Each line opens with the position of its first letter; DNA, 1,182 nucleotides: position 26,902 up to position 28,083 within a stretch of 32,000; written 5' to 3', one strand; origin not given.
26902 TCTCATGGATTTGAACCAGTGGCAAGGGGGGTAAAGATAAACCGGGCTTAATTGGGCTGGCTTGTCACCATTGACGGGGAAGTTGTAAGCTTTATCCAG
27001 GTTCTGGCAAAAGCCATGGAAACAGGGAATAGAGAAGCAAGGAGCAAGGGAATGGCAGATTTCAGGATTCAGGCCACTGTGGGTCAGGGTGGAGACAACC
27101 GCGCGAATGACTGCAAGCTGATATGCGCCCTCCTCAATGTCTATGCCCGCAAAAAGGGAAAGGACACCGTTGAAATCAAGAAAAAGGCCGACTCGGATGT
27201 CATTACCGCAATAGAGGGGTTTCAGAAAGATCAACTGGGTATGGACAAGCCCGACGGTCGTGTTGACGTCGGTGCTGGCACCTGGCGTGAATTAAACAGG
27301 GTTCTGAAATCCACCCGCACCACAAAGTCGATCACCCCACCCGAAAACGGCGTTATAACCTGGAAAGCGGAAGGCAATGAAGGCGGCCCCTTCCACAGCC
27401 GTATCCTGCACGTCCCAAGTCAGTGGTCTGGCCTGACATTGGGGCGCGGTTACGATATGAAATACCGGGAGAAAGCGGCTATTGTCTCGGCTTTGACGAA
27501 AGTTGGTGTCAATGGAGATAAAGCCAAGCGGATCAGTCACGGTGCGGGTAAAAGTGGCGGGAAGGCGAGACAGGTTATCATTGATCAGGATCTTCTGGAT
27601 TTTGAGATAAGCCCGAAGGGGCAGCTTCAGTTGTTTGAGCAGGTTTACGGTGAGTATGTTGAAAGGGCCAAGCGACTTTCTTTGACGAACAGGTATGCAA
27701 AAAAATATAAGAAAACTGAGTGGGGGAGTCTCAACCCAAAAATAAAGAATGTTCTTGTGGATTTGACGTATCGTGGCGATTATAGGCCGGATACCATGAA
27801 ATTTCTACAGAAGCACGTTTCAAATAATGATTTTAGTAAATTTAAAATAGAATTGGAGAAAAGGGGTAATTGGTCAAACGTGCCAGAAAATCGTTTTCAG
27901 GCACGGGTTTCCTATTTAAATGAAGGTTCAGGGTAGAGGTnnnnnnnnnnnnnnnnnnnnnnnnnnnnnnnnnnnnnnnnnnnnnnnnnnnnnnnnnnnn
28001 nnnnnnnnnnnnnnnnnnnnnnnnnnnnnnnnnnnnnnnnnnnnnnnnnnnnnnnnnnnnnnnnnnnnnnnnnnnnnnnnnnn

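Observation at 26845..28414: Sharply AT-rich two-gene cassette: PG-binding + pesticin/T4-lysozyme-like protein without a signal peptide, plus an exported four-Cys partner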

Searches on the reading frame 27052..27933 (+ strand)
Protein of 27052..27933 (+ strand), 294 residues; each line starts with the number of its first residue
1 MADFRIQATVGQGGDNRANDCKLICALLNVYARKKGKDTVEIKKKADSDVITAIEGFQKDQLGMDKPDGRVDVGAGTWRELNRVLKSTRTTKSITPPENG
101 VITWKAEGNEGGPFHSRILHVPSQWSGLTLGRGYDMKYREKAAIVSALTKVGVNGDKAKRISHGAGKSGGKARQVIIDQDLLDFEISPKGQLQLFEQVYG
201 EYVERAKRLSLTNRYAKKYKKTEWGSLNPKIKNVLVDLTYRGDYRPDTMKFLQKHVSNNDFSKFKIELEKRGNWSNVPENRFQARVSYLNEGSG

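Call 3: search_protein_families(library=pfam, proteins=[window:27052-27933:+], max_evalue=1)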
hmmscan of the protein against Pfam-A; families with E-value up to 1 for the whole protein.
window:27052-27933:+ (294 aa): 0 families

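Call 4: search_protein_families(library=ncbifam, proteins=[window:27052-27933:+], max_evalue=1)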
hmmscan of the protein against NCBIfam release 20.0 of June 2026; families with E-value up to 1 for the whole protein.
window:27052-27933:+ (294 aa): 1 family
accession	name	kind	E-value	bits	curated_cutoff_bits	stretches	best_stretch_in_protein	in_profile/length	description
NF011296.0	PRK14709.1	subfamily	0.029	13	613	1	32-105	100-173/469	hypothetical protein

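Call 5: search_solved_structures(query=window:27052-27933:+, max_evalue=10, show_alignments=3)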
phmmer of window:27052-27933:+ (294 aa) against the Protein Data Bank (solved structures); distinct sequences matched with E-value up to 10: 0.

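Call 6: find_homologous_proteins(query=window:27052-27933:+, max_evalue=0.001)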
Query window:27052-27933:+ (294 aa): 222 proteins with E <= 0.001 among 871 candidates; the best 120 are listed.
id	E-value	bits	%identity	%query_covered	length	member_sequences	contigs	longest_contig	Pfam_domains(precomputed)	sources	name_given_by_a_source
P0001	2.4e-195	665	100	100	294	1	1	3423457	-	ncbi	ncbi:hypothetical protein ACMDCT_12305 [Halomonadaceae bacterium KBTZ08]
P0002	6.7e-81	290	49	98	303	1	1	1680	-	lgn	-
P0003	2.3e-80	288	49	99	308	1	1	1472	-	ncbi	-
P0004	5.7e-80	287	49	98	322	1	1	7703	-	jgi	jgi:hypothetical protein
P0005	3.3e-79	284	51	99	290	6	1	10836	-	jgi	-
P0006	3.5e-79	284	49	99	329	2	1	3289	-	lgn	-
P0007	8.2e-79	283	49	97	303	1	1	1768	-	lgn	-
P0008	2.5e-78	281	50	97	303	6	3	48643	-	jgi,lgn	-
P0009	3.4e-78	281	49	97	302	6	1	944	-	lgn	-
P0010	3.5e-78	281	48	97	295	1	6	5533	-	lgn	-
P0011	6.3e-78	280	48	97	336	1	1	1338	-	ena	-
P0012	8.5e-78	280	48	97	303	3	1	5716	-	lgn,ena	-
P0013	8.7e-78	280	47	98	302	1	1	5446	-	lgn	-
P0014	1.1e-77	279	47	99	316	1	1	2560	-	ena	-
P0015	2.6e-77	278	49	98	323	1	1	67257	-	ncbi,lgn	-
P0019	2.7e-76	275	49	99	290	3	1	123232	-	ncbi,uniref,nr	ncbi:hypothetical protein [Pseudocolwellia agarivorans]|uniref:hypothetical protein n=1 Tax=Pseudoco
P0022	5.1e-76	274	49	97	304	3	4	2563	PF16754.11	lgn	-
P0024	6.2e-76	274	48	97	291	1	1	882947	-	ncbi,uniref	ncbi:hypothetical protein ACFOEK_18110 [Litoribrevibacter euphylliae]|uniref:Uncharacterized protein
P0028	4.4e-75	271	47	98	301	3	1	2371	PF16754.11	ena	-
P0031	9.7e-75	270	47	99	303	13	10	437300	-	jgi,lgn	jgi:hypothetical protein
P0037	1.0e-73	266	46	98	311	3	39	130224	-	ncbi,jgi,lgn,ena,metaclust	metaclust:\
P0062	2.9e-69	252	45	99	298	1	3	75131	PF01471.24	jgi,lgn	-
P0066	1.2e-68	250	44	99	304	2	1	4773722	-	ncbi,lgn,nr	ncbi:hypothetical protein OAG1_17430 [Agarivorans sp. OAG1]|nr:hypothetical protein OAG1_17430 [Agar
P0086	5.9e-67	244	42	98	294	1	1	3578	PF01471.24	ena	-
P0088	8.4e-67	244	45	97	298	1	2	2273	PF01471.24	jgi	jgi:peptidoglycan hydrolase-like protein with peptidoglycan-binding domain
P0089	1.1e-66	243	42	98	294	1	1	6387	PF01471.24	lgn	-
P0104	1.3e-63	233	43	98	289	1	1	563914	-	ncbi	ncbi:hypothetical protein QQM79_03450 [Marinobacteraceae bacterium S3BR75-40.1]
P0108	2.6e-63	232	42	96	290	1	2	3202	PF16754.11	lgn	-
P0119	5.4e-62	228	41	97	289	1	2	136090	PF16754.11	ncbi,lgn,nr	ncbi:TPA: hypothetical protein I7673_23345 [Vibrio vulnificus]|nr:hypothetical protein [Vibrio vulni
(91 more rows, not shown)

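Call 7: search_protein_families(library=phrogs, proteins=[window:27052-27933:+], max_evalue=1)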
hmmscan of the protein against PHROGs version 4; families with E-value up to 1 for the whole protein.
window:27052-27933:+ (294 aa): 1 family
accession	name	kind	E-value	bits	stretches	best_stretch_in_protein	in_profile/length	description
phrog_17137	-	unknown function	0.078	14.4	1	18-79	29-90/95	-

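Call 8: search_protein_families(library=padloc, proteins=[window:27052-27933:+], max_evalue=1)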
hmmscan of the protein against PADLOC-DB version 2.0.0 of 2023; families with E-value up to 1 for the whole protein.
window:27052-27933:+ (294 aa): 0 families

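Call 11: search_solved_structures(query=A1, max_evalue=10, show_alignments=4)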
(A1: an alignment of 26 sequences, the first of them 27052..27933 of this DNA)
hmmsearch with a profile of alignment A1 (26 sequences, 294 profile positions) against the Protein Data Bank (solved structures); distinct sequences matched with E-value up to 10: 0.

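Call 12: search_protein_families(library=pfam, alignment_id=A1, max_evalue=0.1)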
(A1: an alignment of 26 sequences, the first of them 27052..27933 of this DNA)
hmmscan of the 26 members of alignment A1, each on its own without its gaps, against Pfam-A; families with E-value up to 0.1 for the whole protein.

A. member 1, window:27052-27933:+ (294 aa): 0 families

B. families by the number of members that match (of 26 scanned): 10 families
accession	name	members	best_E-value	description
PF16754.10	Pesticin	22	1.1e-06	Bacterial toxin homologue of phage lysozyme, C-term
PF01471.23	PG_binding_1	6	1.8e-06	Putative peptidoglycan binding domain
PF01929.23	Ribosomal_L14e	1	0.024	Ribosomal protein L14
PF08625.16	Utp13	1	0.037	Utp13 specific WD40 associated domain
PF22501.1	DUF6991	1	0.053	Domain of unknown function (DUF6991)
PF18904.5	DUF5660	1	0.065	Domain of unknown function (DUF5660)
PF11778.13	SID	1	0.08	Septation initiation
PF10807.14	DUF2541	1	0.083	Domain of unknown function (DUF2541)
PF20376.4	DUF6671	1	0.097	Domain of unknown function (DUF6671)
PF02799.21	NMT_C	1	0.098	Myristoyl-CoA:protein N-myristoyltransferase, C-terminal domain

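Call 15: find_encoding_contigs(protein=P0019, flank=8000, max_places=2)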
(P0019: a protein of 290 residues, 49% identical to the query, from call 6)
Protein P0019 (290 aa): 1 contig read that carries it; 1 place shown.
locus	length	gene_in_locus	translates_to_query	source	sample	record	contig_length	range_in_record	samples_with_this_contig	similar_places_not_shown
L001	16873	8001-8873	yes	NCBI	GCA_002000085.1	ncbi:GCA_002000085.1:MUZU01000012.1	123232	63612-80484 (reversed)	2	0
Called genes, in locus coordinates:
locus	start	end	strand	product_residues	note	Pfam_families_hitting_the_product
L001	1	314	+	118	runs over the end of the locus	-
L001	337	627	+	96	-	PF05488:PAAR_motif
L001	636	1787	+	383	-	-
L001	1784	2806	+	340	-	-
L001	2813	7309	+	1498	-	PF20148:DUF6531, PF25023:TEN_YD-shell (weak), PF05593:RHS_repeat (weak), PF25023:TEN_YD-shell (weak), PF03527:RHS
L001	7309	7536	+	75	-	-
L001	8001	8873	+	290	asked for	-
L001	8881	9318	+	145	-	-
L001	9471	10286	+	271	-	PF05257:CHAP (weak)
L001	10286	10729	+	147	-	-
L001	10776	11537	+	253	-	PF04187:Cofac_haem_bdg (weak)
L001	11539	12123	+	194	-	-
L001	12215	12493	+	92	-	-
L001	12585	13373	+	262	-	-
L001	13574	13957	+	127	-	PF11964:SpoIIAA-like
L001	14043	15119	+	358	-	PF02163:Peptidase_M50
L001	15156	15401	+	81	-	-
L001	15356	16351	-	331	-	PF00296:Bac_luciferase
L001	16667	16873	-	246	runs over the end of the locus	PF04337:DUF480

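Call 16: find_encoding_contigs(protein=P0104, flank=8000, max_places=2)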
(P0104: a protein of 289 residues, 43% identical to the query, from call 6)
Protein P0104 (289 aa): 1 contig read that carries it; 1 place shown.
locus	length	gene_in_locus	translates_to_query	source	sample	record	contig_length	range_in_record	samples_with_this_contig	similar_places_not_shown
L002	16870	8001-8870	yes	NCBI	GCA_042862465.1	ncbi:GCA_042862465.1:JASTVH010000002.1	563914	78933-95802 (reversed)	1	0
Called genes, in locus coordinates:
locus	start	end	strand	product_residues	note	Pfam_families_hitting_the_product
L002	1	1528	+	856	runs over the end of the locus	PF02861:Clp_N, PF13191:AAA_16, PF23569:NBD_SMAX1, PF00004:AAA, PF17871:AAA_lid_9, PF00004:AAA, PF07724:AAA_2, PF07728:AAA_5, +6 more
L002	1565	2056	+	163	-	-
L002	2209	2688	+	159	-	PF05638:T6SS_HCP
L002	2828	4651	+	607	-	PF05954:Phage_GPD, PF04717:Phage_base_V, PF22178:Gp5_trimer_C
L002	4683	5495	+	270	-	-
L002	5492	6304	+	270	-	-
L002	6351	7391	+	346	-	PF21527:Stv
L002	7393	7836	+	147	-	PF25535:DUF7919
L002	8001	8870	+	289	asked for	-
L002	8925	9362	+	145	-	-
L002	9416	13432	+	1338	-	PF20148:DUF6531, PF05593:RHS_repeat, PF25023:TEN_YD-shell, PF03527:RHS (weak)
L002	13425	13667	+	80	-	-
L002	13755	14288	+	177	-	PF01797:Y1_Tnp (weak)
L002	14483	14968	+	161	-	-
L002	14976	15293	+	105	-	-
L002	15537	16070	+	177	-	PF01797:Y1_Tnp (weak)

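Call 17: find_encoding_contigs(protein=P0119, flank=8000, max_places=2)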
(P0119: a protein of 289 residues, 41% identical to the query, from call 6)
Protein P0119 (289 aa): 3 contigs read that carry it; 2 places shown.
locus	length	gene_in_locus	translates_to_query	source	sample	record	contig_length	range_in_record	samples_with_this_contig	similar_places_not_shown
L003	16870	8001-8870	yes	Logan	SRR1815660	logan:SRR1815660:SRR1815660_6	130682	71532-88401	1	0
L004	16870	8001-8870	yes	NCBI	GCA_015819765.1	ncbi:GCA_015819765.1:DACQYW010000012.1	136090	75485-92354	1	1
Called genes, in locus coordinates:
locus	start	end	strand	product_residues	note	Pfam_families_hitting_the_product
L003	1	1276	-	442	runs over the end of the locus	PF03372:Exo_endo_phos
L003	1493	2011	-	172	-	PF13302:Acetyltransf_3, PF00583:Acetyltransf_1, PF08445:FR47 (faint)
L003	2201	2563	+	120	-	PF26610:YbbD_head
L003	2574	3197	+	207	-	PF00132:Hexapep, PF14602:Hexapep_2 (weak)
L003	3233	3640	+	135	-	PF12614:RRF_GI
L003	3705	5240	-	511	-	-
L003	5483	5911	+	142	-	-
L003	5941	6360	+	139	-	PF00903:Glyoxalase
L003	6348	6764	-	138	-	PF01638:HxlR (faint), PF01047:MarR, PF12802:MarR_2, PF13412:HTH_24 (weak)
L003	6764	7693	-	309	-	PF01545:Cation_efflux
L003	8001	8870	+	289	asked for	PF16754:Pesticin (weak)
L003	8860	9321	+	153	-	-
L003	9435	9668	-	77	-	-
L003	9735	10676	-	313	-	PF01408:GFO_IDH_MocA, PF21378:YceM-like_C (weak)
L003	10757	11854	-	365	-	PF12679:ABC2_membrane_2, PF12698:ABC2_membrane_3, PF12730:ABC2_membrane_4 (weak), PF01061:ABC2_membrane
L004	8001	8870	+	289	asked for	PF16754:Pesticin (weak)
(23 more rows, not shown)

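Call 18: predict_structure(alignment_id=A1)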
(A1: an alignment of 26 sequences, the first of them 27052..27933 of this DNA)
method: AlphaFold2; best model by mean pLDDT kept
length: 294 residues; sequences in the alignment: 26
mean_pLDDT: 91.8   pTM: 0.85
mean pLDDT of the five models: 91.8, 91.5, 91.3, 90.8, 90.2
residues with pLDDT >= 90: 231; 70-90: 50; 50-70: 10; < 50: 3
segments of 3 or more residues with pLDDT < 50: none
pLDDT, mean of each block of 10 residues (from residue 1): 82 96 98 96 96 98 96 95 92 82 76 78 92 93 98 97 97 96 94 93 94 87 93 94 91 95 96 90 91 57
secondary structure, 60 per line:
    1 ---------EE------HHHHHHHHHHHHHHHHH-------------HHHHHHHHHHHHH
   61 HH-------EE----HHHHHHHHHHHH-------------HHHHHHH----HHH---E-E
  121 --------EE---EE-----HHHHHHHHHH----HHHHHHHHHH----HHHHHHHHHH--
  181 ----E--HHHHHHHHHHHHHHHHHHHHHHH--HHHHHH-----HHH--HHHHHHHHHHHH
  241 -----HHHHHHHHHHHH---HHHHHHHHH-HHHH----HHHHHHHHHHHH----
elements in order: H18-34 H48-62 H76-87 H101-107 H141-150 H155-164 H169-178 H188-210 H213-218 H229-240 H246-257 H261-269 H271-274 H279-290

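Call 21: find_related_loci(query=A1, collection=genome_contigs, flank=10000)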
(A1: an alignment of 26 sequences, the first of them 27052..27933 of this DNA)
Query A1 (294 aa) in genome_contigs; peptide patterns used: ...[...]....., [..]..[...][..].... (x = any residue, [..] = any of these).
333 stretches matched a pattern; 262 encode a relative of the query (tblastn E <= 1e-3); the best 80 are kept; 80 distinct loci.
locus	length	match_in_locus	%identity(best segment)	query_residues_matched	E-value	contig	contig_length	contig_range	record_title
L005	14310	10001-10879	47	1-293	3e-83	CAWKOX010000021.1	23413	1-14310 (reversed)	MAG: uncultured Gammaproteobacteria bacterium isolate MFD03551.bin.1.145 genome assembly, contig: contig_5166, whole gen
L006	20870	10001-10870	47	1-291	2e-83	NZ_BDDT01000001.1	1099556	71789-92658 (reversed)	Pseudoalteromonas prydzensis strain DSM 14232, whole genome shotgun sequence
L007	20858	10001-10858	48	4-289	5e-83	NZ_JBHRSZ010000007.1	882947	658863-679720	Litoribrevibacter euphylliae strain KCTC 52438 platanus_K_default_7, whole genome shotgun sequence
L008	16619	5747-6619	47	1-290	3e-81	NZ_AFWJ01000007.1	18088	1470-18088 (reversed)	Vibrio nigripulchritudo ATCC 27043 VINI7043_104, whole genome shotgun sequence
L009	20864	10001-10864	47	4-290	1e-80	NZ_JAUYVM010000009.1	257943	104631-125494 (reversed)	Vibrio penaeicida strain 6E01 GLLLNBMG_9, whole genome shotgun sequence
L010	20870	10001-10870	46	1-291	5e-80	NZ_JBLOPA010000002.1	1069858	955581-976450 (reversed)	Pseudoalteromonas sp. ASV78 2, whole genome shotgun sequence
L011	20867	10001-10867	46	1-289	4e-79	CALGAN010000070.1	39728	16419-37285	MAG TPA_asm: uncultured Alkalilimnicola sp. isolate SRR4028141_bin.101_CONCOCT_v1.1_MAG genome assembly, contig: ERZ8585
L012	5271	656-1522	45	1-289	3e-77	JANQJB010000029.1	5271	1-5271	MAG: Marinagarivorans sp. isolate PL25a_bin.100 k99_4847675, whole genome shotgun sequence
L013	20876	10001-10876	42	1-292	4e-78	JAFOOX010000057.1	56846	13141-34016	MAG: Gammaproteobacteria bacterium isolate RGIG665 Dairy_cattle_Jejunum-6__c315, whole genome shotgun sequence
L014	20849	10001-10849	44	8-289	8e-77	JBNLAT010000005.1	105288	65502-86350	MAG: Thiohalomonadaceae bacterium isolate C2.bin.46.strict NODE_5_length_105288_cov_8.124417, whole genome shotgun seque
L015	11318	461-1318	44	5-289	2e-76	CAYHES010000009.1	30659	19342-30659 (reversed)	MAG TPA_asm: uncultured Acidiferrobacterales bacterium isolate ERP119705_co11_338 genome assembly, contig: NODE_1206_len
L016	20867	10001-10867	42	1-289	1e-74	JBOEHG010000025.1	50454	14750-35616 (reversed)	MAG: Cellvibrionaceae bacterium isolate PBSgam10 PBS13d_contig_1539, whole genome shotgun sequence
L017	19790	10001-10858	44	3-289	3e-73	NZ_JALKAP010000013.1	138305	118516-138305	Marinobacter sp. S6332 scaffold_13, whole genome shotgun sequence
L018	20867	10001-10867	42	3-292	2e-73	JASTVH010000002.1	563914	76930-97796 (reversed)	Marinobacteraceae bacterium S3BR75-40.1 NODE_2_length_563914_cov_44.722051, whole genome shotgun sequence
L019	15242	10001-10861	43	3-290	3e-73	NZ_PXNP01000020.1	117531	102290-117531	Marinobacter fuscus strain NH169-3 831, whole genome shotgun sequence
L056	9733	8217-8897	41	78-289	2e-51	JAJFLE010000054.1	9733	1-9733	MAG: Mariprofundus sp. isolate OFTM123 OFTM123_53, whole genome shotgun sequence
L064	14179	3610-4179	46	98-289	3e-51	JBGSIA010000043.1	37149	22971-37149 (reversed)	MAG: Pirellulaceae bacterium isolate JTS-AC118 k141_3776792, whole genome shotgun sequence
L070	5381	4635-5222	44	95-290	4e-50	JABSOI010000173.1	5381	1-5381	MAG: Alteromonadaceae bacterium isolate DT_4 DT-Alteromonadaceae-1_scaffold_174, whole genome shotgun sequence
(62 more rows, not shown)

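Call 22: fold_search(model_id=the predicted structure, library=pdb)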
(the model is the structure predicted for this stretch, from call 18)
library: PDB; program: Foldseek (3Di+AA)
matches with E <= 10: 241; with E <= 0.001: 7
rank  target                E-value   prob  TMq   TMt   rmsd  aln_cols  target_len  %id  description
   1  4arm_A                1.3e-04  1.00  0.43  0.37  19.5       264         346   14  Structure of the inactive pesticin T201A mutant (released 2012-05-02)
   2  4epf_A                3.9e-04  1.00  0.44  0.39  19.3       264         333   14  The crystal structure of pesticin from Yersinia pestis (released 2012-06-20)
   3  4arm_B                5.1e-04  1.00  0.41  0.36  20.1       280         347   13  Structure of the inactive pesticin T201A mutant (released 2012-05-02)
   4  4aqn_A                7.7e-04  1.00  0.43  0.38  19.6       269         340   14  Crystal structure of pesticin from Y. pestis (released 2012-05-02)
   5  4epf_B                8.2e-04  1.00  0.43  0.39  19.2       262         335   14  The crystal structure of pesticin from Yersinia pestis (released 2012-06-20)
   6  4arq_B                9.6e-04  1.00  0.43  0.38  18.4       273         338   15  Structure of the pesticin S89C, S285C double mutant (released 2012-05-09)
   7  4aqn_B                9.6e-04  1.00  0.44  0.39  20.3       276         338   15  Crystal structure of pesticin from Y. pestis (released 2012-05-02)
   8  4arl_B                2.0e-03  1.00  0.42  0.37  19.4       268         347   13  Structure of the inactive pesticin D207A mutant (released 2012-05-16)
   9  4arp_A                2.2e-03  1.00  0.42  0.37  18.9       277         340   15  Structure of the inactive pesticin E178A mutant (released 2012-05-02)
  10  4arq_A                2.9e-03  1.00  0.45  0.39  19.8       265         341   14  Structure of the pesticin S89C, S285C double mutant (released 2012-05-09)
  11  4arl_A                4.7e-03  1.00  0.43  0.38  19.4       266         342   13  Structure of the inactive pesticin D207A mutant (released 2012-05-16)
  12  8app_D                4.7e-02  0.92  0.32  0.47  21.4       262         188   13  AbLys1 endolysin from Acinetobacter baumannii phage AbTZA1 (released 2022-12-07)
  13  4daj_B                1.7e-01  0.63  0.33  0.24  19.1       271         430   12  Structure of the M3 Muscarinic Acetylcholine Receptor (released 2012-02-22)
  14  8hp8_B                2.3e-01  0.90  0.34  0.57   7.1       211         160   15  Crystal Structure of Engineered Endolysin EC340 derived from Gram-Negative Bacteria targeted Bacteriophage (released 2023-05-17)
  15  3uon                  2.9e-01  0.60  0.34  0.25  17.9       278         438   16  Structure of the human M2 muscarinic acetylcholine receptor bound to an antagonist (released 2012-02-01)
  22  6tci                  3.9e-01  0.99  0.22  0.77   2.6        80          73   19  The crystal structure of SleB N-terminal domain (released 2020-11-18)
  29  9h68_D                5.1e-01  0.99  0.26  0.19   2.4        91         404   23  Crystal Structure of the spore gernation lytic transglycosylase SleC from Clostridioides difficile in its zymogenic fo (released 2025-02-12)
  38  4c2h_A                7.4e-01  0.97  0.22  0.15   2.7        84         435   21  Crystal structure of the CtpB(V118Y) mutant (released 2013-12-04)
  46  9h68_A                9.1e-01  0.97  0.26  0.19   2.3        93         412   22  Crystal Structure of the spore gernation lytic transglycosylase SleC from Clostridioides difficile in its zymogenic fo (released 2025-02-12)
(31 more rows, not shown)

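Call 52: find_encoding_contigs(protein=P0024, flank=10000, max_places=1)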
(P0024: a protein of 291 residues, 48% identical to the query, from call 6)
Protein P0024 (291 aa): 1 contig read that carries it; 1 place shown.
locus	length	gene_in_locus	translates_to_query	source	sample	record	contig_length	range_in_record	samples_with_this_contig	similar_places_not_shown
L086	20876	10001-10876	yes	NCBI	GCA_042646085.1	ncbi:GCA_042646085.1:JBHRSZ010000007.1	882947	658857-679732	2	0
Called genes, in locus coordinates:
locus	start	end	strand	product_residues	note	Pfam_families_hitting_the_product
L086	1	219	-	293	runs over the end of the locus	PF00126:HTH_1, PF03466:LysR_substrate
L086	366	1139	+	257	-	PF00970:FAD_binding_6 (weak), PF00175:NAD_binding_1 (weak)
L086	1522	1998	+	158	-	-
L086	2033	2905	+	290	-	-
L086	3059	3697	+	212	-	PF10986:ZrgA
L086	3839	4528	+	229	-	PF00005:ABC_tran, PF13304:AAA_21 (faint)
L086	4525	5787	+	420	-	PF12704:MacB_PCD, PF02687:FtsX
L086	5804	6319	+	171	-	PF11736:DUF3299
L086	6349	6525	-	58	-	-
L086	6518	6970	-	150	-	PF00376:MerR, PF13411:MerR_1, PF09278:MerR-DNA-bind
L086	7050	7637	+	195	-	PF02525:Flavodoxin_2, PF03358:FMN_red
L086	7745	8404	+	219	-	PF01381:HTH_3 (weak), PF00717:Peptidase_S24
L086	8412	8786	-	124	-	-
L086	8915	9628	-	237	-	-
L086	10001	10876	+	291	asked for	-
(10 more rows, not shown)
